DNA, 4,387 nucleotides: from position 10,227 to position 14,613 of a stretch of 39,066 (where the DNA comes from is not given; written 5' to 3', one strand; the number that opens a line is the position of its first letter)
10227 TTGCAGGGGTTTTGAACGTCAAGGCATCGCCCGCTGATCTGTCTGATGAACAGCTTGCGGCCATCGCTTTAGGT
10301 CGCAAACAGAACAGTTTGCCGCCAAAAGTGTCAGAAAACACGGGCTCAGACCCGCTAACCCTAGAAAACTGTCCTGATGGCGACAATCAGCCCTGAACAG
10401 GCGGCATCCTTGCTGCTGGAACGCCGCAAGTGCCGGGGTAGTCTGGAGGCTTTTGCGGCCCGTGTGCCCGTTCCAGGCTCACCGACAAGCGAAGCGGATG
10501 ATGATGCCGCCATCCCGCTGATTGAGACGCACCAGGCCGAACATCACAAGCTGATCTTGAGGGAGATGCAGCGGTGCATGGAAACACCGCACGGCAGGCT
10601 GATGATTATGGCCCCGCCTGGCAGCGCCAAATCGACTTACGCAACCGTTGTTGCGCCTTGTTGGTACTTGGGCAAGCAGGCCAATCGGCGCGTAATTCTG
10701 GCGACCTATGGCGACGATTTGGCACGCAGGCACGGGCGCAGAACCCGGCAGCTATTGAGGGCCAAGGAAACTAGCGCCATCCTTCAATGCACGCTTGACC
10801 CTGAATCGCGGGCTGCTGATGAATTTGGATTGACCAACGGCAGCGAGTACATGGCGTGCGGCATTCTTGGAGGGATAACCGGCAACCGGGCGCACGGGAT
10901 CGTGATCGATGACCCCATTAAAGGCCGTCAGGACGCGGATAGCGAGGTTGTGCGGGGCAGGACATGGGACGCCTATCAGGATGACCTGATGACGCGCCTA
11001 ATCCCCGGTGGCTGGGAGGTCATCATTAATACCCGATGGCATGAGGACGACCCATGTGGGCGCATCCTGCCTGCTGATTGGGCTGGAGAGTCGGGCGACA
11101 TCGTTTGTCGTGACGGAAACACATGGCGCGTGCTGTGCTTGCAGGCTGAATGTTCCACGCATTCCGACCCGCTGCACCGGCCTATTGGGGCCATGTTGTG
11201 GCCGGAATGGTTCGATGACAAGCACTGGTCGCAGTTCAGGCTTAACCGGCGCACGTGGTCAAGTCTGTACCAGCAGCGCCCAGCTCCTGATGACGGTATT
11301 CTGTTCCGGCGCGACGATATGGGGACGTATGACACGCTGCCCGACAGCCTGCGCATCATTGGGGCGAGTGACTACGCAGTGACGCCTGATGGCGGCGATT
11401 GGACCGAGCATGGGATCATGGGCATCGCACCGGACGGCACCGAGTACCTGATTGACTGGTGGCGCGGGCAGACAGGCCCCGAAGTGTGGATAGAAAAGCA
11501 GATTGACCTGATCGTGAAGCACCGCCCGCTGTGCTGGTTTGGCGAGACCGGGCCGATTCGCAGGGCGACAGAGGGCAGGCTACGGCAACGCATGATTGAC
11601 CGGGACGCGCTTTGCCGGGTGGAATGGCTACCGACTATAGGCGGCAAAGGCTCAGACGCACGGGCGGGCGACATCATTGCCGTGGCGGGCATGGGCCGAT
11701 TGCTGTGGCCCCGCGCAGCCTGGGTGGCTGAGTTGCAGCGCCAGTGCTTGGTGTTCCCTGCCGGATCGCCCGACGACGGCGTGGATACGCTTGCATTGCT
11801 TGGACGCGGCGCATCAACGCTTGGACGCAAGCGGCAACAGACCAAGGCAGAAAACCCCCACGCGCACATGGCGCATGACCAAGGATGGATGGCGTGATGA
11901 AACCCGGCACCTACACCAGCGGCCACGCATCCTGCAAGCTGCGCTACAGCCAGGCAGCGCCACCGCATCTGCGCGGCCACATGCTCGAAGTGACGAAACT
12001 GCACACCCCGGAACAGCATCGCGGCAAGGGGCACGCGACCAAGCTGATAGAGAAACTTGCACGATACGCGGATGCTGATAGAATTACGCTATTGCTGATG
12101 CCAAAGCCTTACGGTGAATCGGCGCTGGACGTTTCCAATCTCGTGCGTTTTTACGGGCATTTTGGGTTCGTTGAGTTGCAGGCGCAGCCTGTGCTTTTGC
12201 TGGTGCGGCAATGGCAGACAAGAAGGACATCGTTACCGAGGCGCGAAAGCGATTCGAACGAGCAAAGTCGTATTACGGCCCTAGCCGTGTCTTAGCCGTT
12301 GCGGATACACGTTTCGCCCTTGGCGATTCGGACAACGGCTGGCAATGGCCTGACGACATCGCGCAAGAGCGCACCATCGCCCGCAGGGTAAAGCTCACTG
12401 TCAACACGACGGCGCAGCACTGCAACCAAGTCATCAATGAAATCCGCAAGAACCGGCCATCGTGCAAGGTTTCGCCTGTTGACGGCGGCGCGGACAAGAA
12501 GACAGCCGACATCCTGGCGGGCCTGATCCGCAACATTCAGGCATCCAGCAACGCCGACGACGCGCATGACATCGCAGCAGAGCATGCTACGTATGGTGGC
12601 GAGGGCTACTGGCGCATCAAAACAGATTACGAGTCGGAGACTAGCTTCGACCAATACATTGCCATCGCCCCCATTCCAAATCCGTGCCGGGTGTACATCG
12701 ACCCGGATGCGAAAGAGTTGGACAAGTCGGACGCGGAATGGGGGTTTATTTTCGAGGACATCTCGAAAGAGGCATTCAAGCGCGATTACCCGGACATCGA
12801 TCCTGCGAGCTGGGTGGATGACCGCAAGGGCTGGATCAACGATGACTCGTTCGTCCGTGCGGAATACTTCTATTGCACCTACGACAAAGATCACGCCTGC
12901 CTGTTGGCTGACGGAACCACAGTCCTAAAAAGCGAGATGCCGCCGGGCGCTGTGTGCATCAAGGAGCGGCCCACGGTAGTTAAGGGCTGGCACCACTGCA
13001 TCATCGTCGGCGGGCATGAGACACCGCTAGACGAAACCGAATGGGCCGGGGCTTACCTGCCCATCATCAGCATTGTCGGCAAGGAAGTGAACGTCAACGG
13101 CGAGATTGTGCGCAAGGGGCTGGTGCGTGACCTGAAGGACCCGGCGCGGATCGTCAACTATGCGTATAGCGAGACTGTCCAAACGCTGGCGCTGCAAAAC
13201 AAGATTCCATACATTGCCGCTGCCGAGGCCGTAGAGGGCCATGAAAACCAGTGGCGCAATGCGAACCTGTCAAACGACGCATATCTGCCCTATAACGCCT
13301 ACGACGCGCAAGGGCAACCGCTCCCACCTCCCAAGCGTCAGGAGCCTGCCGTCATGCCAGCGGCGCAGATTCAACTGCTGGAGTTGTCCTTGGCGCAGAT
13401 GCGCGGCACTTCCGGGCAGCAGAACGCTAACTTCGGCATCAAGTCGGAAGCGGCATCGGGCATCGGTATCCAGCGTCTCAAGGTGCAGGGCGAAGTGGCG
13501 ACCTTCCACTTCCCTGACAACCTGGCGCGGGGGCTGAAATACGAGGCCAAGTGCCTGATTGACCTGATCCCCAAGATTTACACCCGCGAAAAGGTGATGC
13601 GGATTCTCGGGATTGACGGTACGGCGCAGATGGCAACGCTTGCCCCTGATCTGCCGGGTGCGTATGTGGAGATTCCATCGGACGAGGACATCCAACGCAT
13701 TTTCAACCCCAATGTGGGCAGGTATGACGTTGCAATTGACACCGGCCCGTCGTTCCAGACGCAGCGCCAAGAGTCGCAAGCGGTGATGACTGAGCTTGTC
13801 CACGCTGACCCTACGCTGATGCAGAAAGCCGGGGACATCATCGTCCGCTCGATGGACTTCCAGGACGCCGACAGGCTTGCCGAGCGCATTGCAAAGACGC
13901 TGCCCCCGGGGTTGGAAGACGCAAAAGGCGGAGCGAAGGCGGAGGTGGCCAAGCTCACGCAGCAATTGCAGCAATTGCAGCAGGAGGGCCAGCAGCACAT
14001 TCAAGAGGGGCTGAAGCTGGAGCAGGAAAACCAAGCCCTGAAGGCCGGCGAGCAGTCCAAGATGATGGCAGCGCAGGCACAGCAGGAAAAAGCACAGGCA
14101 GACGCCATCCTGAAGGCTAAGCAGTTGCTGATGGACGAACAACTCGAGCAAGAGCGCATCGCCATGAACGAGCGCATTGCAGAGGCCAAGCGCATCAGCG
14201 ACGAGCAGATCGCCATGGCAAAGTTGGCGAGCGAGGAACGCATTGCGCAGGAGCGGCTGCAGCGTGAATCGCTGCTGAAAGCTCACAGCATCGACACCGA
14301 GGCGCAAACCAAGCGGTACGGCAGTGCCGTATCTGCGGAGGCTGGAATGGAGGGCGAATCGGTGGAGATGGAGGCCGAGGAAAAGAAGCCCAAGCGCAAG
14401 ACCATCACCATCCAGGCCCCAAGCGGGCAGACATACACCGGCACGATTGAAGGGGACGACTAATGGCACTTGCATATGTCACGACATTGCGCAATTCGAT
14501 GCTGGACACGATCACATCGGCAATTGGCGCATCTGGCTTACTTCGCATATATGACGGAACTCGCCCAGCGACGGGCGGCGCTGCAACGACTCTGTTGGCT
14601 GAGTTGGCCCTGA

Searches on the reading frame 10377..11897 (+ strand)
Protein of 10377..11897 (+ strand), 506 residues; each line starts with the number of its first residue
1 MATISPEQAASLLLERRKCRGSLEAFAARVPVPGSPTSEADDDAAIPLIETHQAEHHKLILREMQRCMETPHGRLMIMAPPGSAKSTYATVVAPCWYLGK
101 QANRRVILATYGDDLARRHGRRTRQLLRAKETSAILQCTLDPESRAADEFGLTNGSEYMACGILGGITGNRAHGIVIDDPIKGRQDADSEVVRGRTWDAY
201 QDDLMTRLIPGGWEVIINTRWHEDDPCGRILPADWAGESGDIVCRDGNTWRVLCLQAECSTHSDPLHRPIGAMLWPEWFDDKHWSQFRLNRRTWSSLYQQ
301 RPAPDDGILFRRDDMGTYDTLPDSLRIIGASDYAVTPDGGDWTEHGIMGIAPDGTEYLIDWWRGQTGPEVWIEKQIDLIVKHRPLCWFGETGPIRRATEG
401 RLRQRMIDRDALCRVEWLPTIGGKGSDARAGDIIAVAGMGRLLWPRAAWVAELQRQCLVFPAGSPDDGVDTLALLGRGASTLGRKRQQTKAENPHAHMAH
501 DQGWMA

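Call 28: search_protein_families(library=phrogs, proteins=[window:10377-11897:+], max_evalue=0.00001)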
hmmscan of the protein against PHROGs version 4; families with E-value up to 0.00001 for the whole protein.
window:10377-11897:+ (506 aa): 4 families
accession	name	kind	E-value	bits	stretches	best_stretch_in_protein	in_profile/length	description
phrog_38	-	head and packaging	5.5e-87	294.1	1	11-492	256-717/760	terminase large subunit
phrog_4758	-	head and packaging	9.4e-41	140.7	1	53-236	38-223/243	terminase large subunit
phrog_5573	-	head and packaging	3.1e-13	50.7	1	250-475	12-230/250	terminase large subunit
phrog_30251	-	head and packaging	8.4e-11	41.8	1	74-231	57-222/799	terminase large subunit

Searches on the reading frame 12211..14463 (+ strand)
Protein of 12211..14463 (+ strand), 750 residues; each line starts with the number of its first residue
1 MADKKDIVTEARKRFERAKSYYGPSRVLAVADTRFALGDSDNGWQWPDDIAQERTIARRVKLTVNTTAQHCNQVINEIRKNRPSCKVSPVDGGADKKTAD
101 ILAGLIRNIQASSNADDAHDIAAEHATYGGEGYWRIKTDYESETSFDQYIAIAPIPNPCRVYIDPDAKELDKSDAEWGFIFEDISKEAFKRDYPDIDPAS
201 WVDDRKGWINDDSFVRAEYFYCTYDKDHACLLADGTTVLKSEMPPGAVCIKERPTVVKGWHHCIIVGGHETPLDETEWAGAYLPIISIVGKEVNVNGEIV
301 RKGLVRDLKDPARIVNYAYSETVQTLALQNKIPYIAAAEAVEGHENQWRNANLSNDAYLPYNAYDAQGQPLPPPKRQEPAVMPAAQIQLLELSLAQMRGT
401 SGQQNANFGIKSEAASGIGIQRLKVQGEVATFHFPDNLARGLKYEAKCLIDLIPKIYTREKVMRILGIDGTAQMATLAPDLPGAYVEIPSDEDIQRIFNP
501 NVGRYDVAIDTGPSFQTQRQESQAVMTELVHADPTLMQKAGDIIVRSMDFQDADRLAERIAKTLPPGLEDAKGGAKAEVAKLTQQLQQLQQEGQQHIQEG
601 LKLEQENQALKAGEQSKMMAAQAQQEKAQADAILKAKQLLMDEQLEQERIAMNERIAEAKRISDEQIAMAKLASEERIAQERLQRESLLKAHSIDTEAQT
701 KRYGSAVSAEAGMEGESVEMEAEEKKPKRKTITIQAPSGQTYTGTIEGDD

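Call 28: search_protein_families(library=phrogs, proteins=[window:12211-14463:+], max_evalue=0.00001)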
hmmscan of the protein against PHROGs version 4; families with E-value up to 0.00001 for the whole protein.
window:12211-14463:+ (750 aa): 2 families
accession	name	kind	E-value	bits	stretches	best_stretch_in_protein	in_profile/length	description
phrog_156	-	head and packaging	1.2e-117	395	1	2-681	6-660/681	portal protein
phrog_14911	-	unknown function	1.2e-29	104.5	1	30-385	29-400/404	-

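Call 68: search_dna_similar(query=window:12211-14460:+, collection=phages, mode=protein, max_rows=12)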
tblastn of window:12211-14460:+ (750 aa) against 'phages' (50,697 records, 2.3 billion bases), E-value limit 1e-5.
Records with a match: 243; places in all: 244; records where one place covers at least 80% of the query: 0.
Best place of each record, by identity: <60% 243.
By first word of the organism name: Salmonella 95; Escherichia 29; Vibrio 23; Enterobacteria 16; Bacteriophage 15; Burkholderia 9; Caudoviricetes 8; Ralstonia 5; Pseudomonas 3; Shewanella 3; and 20 more.
By host as written in the record: - 35; Salmonella enterica subsp. enterica serovar Typhimurium 21; Salmonella sp. 17; Escherichia coli 15; Vibrio crassostreae 12; Salmonella enterica 11; Candidatus Hamiltonella defensa 5; Escherichia coli K-12 MG1655 5; and 85 more.
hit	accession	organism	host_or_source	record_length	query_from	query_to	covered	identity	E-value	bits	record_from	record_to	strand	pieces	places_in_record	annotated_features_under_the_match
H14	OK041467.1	Pseudomonas phage PAE2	Pseudomonas aeruginosa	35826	1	569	76%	43.0%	4e-135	447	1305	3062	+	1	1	putative portal protein | putative terminase large subunit protein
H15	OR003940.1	Phage DSL-LC05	Gammaproteobacteria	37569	5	566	75%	38.8%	1e-104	358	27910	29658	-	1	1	portal protein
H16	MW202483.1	Caudoviricetes sp.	Manatee Spring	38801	2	570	76%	38.1%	9e-109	370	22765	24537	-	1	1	phage P22 like portal protein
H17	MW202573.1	Caudoviricetes sp.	Manatee Spring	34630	3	572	76%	37.7%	2e-108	369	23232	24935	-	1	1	phage P22 like portal protein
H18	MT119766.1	Xanthomonas phage PBR31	Xanthomonas campestris pv. campestris ...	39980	7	582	77%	34.4%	2e-91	320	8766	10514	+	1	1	portal protein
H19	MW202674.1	Caudoviricetes sp.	Manatee Spring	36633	8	565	74%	35.3%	3e-91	319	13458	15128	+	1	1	phage P22 like portal protein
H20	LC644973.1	Acetobacter phage phiAX1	Acetobacter sp. ATCC 21760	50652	1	574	77%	34.3%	5e-91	318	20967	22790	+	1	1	phage portal protein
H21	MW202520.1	Caudoviricetes sp.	Manatee Spring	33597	1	573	76%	34.2%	6e-87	306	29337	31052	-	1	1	phage P22 like portal protein | terminase large subunit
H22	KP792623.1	Rhodoferax phage P26218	Rhodoferax sp. IMCC26218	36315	2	574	76%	34.2%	2e-90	316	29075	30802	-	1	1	portal protein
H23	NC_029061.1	Rhodoferax phage P26218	Rhodoferax sp. IMCC26218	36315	2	574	76%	34.2%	2e-90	316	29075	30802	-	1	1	portal protein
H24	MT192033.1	Chlorobiaceae phage CV-1-33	Chlorobiaceae bacterium strain GSB-B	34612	1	560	75%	34.5%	5e-82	291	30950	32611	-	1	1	hypothetical protein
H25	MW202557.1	Caudoviricetes sp.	Manatee Spring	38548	3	570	76%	33.9%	5e-88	310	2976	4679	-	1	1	phage P22 like portal protein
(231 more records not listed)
